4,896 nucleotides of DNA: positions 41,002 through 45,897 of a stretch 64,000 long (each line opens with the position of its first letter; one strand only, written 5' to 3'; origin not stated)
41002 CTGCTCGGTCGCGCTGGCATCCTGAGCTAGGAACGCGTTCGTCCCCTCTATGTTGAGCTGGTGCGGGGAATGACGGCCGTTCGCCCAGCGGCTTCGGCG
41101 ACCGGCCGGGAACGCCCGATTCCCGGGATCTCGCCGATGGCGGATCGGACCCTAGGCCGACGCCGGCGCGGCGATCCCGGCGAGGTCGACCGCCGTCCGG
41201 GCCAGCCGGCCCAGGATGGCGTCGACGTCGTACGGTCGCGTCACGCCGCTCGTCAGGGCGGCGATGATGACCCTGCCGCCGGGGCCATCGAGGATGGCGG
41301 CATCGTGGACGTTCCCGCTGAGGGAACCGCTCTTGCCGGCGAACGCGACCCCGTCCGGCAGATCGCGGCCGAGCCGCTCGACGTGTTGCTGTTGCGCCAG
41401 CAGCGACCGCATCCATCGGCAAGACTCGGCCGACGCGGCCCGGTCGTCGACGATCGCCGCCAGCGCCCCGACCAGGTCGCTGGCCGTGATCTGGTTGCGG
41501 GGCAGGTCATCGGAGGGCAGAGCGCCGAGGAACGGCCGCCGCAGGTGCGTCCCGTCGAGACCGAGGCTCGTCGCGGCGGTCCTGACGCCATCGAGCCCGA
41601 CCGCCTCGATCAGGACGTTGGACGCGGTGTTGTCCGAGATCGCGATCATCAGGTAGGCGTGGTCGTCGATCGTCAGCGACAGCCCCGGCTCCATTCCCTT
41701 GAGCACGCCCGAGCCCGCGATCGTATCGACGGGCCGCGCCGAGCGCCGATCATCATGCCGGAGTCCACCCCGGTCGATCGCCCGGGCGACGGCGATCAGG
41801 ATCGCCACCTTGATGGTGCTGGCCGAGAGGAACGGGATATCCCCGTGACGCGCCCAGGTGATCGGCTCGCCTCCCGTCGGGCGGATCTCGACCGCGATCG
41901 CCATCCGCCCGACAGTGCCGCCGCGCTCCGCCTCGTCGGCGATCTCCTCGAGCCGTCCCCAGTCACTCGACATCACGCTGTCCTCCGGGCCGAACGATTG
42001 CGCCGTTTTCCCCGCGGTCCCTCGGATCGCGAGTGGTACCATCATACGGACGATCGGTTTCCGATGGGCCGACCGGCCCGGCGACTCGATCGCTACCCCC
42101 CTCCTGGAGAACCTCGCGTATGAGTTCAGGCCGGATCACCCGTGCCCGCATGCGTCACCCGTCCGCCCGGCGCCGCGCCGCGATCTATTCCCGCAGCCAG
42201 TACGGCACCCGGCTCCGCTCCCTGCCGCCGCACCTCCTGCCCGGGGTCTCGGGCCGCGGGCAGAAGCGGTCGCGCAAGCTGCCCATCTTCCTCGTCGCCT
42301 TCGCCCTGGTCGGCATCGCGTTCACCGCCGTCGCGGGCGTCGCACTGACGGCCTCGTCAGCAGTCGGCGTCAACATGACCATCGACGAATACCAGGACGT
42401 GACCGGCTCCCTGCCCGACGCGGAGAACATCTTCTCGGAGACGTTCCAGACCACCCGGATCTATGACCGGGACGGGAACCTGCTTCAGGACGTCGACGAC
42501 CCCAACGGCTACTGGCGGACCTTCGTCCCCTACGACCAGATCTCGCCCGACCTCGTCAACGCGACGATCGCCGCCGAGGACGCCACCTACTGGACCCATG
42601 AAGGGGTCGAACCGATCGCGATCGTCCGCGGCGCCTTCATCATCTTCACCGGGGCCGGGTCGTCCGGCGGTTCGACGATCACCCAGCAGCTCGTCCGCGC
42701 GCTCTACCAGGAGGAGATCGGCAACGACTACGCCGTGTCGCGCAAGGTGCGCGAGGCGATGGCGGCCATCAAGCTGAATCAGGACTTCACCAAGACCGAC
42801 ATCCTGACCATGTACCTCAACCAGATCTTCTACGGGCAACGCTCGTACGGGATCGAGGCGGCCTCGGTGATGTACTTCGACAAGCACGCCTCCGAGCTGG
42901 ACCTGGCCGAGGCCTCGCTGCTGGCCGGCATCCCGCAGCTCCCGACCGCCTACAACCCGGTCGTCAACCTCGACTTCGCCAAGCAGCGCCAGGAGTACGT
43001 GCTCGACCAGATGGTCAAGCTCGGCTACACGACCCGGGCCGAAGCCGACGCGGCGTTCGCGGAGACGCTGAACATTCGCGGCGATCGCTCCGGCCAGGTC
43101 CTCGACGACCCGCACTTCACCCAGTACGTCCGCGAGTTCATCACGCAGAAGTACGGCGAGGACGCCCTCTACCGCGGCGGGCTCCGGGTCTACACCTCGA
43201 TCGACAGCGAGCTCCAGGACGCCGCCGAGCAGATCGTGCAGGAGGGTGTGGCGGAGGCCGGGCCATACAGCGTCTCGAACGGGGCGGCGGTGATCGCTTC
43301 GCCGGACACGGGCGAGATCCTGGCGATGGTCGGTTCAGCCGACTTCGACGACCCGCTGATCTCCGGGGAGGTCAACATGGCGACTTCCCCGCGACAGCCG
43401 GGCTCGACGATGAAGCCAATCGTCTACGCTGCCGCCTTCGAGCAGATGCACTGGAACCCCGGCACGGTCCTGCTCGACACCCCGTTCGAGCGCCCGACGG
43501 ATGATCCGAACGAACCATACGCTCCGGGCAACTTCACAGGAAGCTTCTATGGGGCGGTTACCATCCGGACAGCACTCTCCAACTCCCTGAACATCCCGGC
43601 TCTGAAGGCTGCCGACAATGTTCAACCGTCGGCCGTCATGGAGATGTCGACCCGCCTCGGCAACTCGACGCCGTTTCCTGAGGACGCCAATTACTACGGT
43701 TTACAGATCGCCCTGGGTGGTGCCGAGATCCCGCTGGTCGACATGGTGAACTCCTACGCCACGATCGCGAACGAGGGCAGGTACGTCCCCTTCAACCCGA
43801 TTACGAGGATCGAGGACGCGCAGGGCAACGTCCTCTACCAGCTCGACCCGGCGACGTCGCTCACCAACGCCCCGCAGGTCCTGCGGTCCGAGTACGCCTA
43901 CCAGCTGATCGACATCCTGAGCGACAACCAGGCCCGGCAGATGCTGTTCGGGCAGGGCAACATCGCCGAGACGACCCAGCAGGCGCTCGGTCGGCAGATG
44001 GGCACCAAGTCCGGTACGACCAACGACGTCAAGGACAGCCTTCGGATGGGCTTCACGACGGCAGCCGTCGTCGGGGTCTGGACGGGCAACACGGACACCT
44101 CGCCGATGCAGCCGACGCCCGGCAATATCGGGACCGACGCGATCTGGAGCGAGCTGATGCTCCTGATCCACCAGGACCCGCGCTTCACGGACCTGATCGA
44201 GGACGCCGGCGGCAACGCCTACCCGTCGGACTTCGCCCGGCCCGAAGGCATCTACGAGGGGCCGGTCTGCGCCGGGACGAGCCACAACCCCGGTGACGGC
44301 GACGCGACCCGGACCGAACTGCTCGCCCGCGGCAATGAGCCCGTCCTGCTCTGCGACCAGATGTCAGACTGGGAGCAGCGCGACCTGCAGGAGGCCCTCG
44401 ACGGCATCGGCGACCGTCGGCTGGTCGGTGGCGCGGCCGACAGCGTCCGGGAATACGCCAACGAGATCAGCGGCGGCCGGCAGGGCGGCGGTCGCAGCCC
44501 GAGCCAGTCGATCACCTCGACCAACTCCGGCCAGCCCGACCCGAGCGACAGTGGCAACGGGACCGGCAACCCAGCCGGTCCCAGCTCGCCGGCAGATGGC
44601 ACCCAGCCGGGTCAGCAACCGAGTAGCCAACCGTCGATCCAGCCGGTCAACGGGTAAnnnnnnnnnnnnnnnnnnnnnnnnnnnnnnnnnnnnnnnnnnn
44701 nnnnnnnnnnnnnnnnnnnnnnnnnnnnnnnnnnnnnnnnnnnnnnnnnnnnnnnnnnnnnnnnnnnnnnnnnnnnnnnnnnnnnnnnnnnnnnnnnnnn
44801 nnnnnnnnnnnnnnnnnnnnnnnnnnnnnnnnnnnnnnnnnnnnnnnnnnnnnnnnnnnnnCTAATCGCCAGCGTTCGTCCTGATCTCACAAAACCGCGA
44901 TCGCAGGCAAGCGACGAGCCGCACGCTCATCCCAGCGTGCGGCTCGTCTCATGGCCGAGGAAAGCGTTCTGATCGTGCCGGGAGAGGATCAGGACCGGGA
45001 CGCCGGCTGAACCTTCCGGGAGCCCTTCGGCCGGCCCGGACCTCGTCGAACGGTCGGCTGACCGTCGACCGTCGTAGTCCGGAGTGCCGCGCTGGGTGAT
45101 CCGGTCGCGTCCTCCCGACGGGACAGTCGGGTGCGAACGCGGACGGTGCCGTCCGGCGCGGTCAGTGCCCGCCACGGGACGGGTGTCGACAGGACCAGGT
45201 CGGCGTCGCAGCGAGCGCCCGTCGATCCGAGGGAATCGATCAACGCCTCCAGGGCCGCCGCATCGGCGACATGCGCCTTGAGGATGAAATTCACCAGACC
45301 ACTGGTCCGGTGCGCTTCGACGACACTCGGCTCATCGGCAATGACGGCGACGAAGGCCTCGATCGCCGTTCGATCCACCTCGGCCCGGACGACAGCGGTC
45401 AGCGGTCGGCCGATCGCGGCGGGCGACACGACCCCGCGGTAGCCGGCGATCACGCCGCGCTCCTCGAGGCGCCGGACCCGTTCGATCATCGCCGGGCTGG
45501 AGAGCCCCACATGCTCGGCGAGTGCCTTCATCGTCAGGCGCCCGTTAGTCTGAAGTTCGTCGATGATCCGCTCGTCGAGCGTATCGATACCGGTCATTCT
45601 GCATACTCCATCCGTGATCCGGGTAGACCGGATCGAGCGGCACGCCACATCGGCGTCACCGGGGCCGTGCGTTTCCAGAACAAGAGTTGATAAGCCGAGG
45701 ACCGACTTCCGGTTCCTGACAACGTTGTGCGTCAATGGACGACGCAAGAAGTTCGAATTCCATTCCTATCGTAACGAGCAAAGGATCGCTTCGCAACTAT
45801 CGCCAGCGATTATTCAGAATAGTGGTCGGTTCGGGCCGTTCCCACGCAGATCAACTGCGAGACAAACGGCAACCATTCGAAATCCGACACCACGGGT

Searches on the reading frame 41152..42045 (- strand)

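Call 73: search_protein_families(library=pfam, proteins=[window:41152-42045:-], max_evalue=0.001)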
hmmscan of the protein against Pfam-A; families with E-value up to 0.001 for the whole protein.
window:41152-42045:- (297 aa): 1 family
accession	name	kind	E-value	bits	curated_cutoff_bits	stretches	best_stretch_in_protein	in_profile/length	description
PF13354.11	Beta-lactamase2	-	3.8e-49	167.4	22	1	66-265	15-214/214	Beta-lactamase enzyme family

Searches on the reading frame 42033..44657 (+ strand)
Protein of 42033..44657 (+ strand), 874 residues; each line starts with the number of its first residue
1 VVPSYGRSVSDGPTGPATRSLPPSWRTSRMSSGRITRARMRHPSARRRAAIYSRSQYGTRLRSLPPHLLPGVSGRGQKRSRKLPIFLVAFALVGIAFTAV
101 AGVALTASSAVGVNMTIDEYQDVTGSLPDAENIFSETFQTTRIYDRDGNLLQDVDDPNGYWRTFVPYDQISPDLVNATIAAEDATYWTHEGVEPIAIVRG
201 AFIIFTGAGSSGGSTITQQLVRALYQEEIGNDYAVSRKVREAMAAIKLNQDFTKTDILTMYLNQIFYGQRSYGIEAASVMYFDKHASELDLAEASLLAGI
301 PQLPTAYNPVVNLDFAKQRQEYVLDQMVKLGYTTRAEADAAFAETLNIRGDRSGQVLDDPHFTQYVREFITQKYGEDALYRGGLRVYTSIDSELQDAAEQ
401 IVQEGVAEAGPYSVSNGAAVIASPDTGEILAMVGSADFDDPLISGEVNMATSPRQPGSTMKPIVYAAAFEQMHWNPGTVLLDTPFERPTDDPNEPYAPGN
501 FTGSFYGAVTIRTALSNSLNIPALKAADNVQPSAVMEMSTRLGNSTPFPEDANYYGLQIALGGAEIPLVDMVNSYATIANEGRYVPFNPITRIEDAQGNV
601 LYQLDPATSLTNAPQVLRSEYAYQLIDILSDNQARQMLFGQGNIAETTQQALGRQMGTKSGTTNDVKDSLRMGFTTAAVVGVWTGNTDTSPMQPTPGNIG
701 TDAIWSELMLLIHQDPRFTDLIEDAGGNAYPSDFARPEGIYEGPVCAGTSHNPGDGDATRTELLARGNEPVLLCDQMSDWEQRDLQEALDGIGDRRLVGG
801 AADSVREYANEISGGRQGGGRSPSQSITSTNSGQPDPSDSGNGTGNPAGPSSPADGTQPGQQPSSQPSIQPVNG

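Call 73: search_protein_families(library=pfam, proteins=[window:42033-44657:+], max_evalue=0.001)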
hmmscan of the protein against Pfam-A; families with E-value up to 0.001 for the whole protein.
window:42033-44657:+ (874 aa): 2 families
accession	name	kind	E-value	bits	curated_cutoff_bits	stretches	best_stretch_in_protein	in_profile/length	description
PF00912.28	Transgly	-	3.5e-55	186.6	27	1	149-327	3-177/178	Transglycosylase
PF00905.27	Transpeptidase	-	1.3e-24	87.4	22.1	1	417-675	1-254/299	Penicillin binding protein transpeptidase domain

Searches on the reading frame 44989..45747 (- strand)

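Call 73: search_protein_families(library=pfam, proteins=[window:44989-45747:-], max_evalue=0.001)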
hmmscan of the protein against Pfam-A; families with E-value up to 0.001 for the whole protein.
window:44989-45747:- (252 aa): 6 families
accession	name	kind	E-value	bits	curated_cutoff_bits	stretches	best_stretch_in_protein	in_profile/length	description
PF13412.12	HTH_24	-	1.2e-14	54.1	21.9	1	55-100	2-47/48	Winged helix-turn-helix DNA-binding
PF13404.12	HTH_AsnC-type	-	1.4e-13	50.8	27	1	54-95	1-42/42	AsnC-type helix-turn-helix domain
PF01037.27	AsnC_trans_reg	-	4.7e-10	39.7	25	1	122-174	3-57/73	Lrp/AsnC ligand binding domain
PF01047.28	MarR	-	1.5e-05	25.2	24.6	1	61-100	8-47/59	MarR family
PF12802.13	MarR_2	-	4.5e-05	24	27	1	60-100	9-50/61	MarR family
PF22451.2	NirdL-like_HTH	-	0.00074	19.5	27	0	74-100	20-46/47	Siroheme decarboxylase NirDL-like HTH domain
